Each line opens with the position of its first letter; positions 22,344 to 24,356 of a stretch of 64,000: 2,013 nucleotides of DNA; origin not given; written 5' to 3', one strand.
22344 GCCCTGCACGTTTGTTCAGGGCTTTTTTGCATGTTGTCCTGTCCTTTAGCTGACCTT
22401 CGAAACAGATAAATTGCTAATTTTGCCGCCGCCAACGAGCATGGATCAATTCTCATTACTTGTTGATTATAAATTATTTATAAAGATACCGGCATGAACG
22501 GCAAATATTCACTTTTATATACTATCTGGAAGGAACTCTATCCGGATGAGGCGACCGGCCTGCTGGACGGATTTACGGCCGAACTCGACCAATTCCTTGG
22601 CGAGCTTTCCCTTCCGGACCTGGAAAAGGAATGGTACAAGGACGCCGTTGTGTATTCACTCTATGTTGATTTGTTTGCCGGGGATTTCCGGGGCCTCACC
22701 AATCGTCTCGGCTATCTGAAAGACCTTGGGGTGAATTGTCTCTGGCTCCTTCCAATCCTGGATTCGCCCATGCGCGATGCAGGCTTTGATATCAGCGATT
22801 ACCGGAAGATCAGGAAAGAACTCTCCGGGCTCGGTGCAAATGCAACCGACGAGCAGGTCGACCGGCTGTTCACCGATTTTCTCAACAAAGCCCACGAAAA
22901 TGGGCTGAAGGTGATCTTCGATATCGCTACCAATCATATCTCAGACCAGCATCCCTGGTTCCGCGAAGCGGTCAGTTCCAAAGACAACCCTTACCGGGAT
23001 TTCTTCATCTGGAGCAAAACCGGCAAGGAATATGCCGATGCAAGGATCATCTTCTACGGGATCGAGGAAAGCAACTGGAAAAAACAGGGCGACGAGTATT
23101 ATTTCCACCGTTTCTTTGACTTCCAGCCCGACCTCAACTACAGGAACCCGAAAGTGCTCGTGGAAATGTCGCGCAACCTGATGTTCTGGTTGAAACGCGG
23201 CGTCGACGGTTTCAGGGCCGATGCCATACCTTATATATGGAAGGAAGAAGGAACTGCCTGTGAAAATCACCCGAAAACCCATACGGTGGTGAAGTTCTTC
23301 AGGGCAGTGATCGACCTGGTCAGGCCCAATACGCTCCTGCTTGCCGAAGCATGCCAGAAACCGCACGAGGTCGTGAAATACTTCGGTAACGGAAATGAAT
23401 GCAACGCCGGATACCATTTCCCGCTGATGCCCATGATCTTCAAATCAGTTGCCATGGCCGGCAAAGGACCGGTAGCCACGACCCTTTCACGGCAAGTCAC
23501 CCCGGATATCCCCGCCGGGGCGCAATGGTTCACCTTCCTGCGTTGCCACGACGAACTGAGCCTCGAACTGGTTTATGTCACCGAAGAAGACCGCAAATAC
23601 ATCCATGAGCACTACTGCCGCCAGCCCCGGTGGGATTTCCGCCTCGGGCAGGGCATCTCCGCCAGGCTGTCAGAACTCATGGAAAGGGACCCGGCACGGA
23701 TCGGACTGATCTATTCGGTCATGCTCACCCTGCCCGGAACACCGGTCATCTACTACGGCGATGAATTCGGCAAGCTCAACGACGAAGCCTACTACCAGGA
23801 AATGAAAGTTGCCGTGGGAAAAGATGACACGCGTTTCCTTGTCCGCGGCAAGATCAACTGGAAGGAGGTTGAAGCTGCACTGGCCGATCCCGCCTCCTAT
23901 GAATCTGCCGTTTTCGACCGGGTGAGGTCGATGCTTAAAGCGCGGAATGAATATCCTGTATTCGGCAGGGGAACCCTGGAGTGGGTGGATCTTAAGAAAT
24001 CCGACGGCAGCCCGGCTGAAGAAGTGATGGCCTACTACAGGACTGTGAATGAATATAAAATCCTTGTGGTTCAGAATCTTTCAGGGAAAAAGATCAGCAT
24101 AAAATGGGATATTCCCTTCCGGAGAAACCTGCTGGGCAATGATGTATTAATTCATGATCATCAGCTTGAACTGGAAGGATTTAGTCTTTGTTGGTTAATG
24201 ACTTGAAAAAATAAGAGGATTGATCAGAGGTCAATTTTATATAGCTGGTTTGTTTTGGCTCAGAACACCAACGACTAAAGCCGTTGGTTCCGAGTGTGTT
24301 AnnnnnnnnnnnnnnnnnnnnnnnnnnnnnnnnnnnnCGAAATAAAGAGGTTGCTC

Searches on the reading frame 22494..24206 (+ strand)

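Call 27: search_protein_families(library=pfam, proteins=[window:22494-24206:+], max_evalue=0.001)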
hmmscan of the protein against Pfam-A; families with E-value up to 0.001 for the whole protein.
window:22494-24206:+ (570 aa): 2 families
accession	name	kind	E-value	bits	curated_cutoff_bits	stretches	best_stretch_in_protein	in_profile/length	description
PF00128.31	Alpha-amylase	-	1.4e-66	226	22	1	62-446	15-384/446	Alpha amylase, catalytic domain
PF23915.1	SusG_C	-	6.1e-06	26.9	27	1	511-548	1-41/62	Alpha-amylase SusG C-terminal domain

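Call 56: search_protein_families(library=ncbifam, proteins=[window:22494-24206:+], max_evalue=0.00001)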
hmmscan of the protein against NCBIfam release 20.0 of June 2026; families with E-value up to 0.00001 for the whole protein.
window:22494-24206:+ (570 aa): 21 families
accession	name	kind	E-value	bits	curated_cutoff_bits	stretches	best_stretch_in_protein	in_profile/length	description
TIGR02456.1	treS_nterm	equivalog_domain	2.8e-138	461.8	678.35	1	46-432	1-381/539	maltose alpha-D-glucosyltransferase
NF051899.1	BetGalacBglAAgro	equivalog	3.5e-54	184.1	900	1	46-253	1-207/537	beta-galactosidase BglA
TIGR02403.1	trehalose_treC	equivalog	4.8e-54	183.9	799.05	1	51-253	5-203/544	alpha,alpha-phosphotrehalase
NF008183.0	PRK10933.1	subfamily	3.1e-44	151.6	535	1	45-253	5-210/551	alpha,alpha-phosphotrehalase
NF041321.1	Alpha-amyl_MalA_Halo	equivalog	1.1e-30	106.7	875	1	45-178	254-384/666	alpha-amylase MalA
NF008051.0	PRK10785.1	equivalog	5.1e-29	100.9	568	1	44-285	157-372/607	maltodextrin glucosidase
NF041090.1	Cyc-maltodext_AglB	equivalog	3.7e-24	85.4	540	1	59-244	58-207/470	cyclomaltodextrinase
TIGR02402.1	trehalose_TreZ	equivalog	6.4e-14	51.1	538.8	1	48-149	92-186/545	malto-oligosyltrehalose trehalohydrolase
NF011083.0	PRK14510.1-2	equivalog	1e-13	49.8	1322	1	56-248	213-386/1186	bifunctional glycogen debranching protein GlgX/4-alpha-glucanotransferase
TIGR02401.1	trehalose_TreY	equivalog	1.4e-11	43.4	498.65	1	68-171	18-116/838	malto-oligosyltrehalose synthase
NF007059.0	PRK09505.2-4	equivalog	7.3e-10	37.8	865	1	61-149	224-316/683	alpha-amylase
NF007060.0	PRK09505.2-5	equivalog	1.3e-09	36.6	790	1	61-148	230-321/690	alpha-amylase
NF006970.0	PRK09441.1-3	equivalog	2.4e-08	33.1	516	1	68-245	60-231/466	alpha-amylase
NF011084.0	PRK14511.1-1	equivalog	3e-08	32.8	1021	1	65-158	16-100/728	malto-oligosyltrehalose synthase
NF007052.0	PRK09505.1-2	equivalog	9.6e-08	30.6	749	1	61-149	224-316/677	alpha-amylase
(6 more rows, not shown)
